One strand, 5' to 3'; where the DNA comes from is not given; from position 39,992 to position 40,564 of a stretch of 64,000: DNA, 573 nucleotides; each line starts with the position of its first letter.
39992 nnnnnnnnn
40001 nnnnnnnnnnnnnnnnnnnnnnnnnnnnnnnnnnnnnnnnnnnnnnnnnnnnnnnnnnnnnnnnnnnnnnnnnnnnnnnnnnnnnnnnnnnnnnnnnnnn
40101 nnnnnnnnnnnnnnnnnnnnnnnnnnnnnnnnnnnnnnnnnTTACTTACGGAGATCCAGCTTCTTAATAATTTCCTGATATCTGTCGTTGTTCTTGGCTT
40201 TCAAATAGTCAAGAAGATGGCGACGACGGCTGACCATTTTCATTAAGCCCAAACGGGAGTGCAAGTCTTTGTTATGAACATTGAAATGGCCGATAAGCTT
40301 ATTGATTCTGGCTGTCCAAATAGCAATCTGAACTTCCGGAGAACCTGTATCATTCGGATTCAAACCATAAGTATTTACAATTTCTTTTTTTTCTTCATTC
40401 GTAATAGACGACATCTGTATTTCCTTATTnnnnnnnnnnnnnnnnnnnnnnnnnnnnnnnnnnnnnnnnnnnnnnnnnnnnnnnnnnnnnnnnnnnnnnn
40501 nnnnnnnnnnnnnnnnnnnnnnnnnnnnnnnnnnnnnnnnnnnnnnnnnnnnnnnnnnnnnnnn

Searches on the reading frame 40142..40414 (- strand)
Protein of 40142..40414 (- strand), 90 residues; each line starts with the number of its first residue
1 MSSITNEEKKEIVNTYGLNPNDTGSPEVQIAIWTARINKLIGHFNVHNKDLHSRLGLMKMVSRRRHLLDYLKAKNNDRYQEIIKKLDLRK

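Call 63: find_encoding_contigs(protein=window:40142-40414:-, flank=1500, max_places=10)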
Protein window:40142-40414:- (90 aa): 24 contigs read that carry it; 10 places shown.
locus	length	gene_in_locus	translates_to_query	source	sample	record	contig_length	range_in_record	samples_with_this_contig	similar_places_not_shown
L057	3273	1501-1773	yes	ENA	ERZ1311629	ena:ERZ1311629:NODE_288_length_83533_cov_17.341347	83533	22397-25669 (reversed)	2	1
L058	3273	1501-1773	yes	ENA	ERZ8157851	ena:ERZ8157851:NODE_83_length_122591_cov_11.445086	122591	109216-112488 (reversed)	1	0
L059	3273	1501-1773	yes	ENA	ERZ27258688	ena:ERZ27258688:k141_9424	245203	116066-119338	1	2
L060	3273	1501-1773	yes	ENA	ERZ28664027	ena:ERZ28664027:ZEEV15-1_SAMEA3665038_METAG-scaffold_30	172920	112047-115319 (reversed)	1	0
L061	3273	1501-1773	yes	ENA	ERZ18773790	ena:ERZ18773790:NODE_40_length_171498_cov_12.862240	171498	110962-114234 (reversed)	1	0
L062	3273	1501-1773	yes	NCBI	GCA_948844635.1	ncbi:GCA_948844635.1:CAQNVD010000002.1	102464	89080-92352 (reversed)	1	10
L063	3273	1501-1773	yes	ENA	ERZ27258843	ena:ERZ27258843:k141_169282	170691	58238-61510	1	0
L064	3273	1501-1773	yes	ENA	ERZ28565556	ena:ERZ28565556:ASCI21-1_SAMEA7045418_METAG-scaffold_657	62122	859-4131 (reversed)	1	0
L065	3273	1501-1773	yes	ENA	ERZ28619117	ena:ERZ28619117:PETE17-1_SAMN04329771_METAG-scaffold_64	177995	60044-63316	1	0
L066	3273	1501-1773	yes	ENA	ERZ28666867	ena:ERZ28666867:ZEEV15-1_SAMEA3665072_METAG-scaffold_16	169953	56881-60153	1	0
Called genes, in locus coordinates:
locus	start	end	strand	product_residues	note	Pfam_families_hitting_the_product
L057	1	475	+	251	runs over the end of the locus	-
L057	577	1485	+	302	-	PF01509:TruB_N, PF16198:TruB_C_2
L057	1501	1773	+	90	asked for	PF00312:Ribosomal_S15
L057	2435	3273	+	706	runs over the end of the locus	PF01138:RNase_PH, PF03725:RNase_PH_C, PF03726:PNPase, PF01138:RNase_PH, PF03725:RNase_PH_C (weak), PF00013:KH_1, PF00575:S1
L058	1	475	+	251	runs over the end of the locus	-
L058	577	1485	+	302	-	PF01509:TruB_N, PF16198:TruB_C_2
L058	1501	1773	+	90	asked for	PF00312:Ribosomal_S15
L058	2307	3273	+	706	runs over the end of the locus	PF01138:RNase_PH, PF03725:RNase_PH_C, PF03726:PNPase, PF01138:RNase_PH, PF03725:RNase_PH_C (weak), PF00013:KH_1, PF00575:S1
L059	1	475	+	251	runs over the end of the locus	-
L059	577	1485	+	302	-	PF01509:TruB_N, PF16198:TruB_C_2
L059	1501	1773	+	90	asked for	PF00312:Ribosomal_S15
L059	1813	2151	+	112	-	-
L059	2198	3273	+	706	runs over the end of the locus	PF01138:RNase_PH, PF03725:RNase_PH_C, PF03726:PNPase, PF01138:RNase_PH, PF03725:RNase_PH_C (weak), PF00013:KH_1, PF00575:S1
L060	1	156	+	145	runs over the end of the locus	-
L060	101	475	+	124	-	-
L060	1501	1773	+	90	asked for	PF00312:Ribosomal_S15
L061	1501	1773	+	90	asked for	PF00312:Ribosomal_S15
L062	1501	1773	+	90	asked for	PF00312:Ribosomal_S15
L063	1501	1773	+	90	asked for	PF00312:Ribosomal_S15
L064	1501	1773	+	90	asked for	PF00312:Ribosomal_S15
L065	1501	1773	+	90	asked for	PF00312:Ribosomal_S15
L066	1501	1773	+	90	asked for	PF00312:Ribosomal_S15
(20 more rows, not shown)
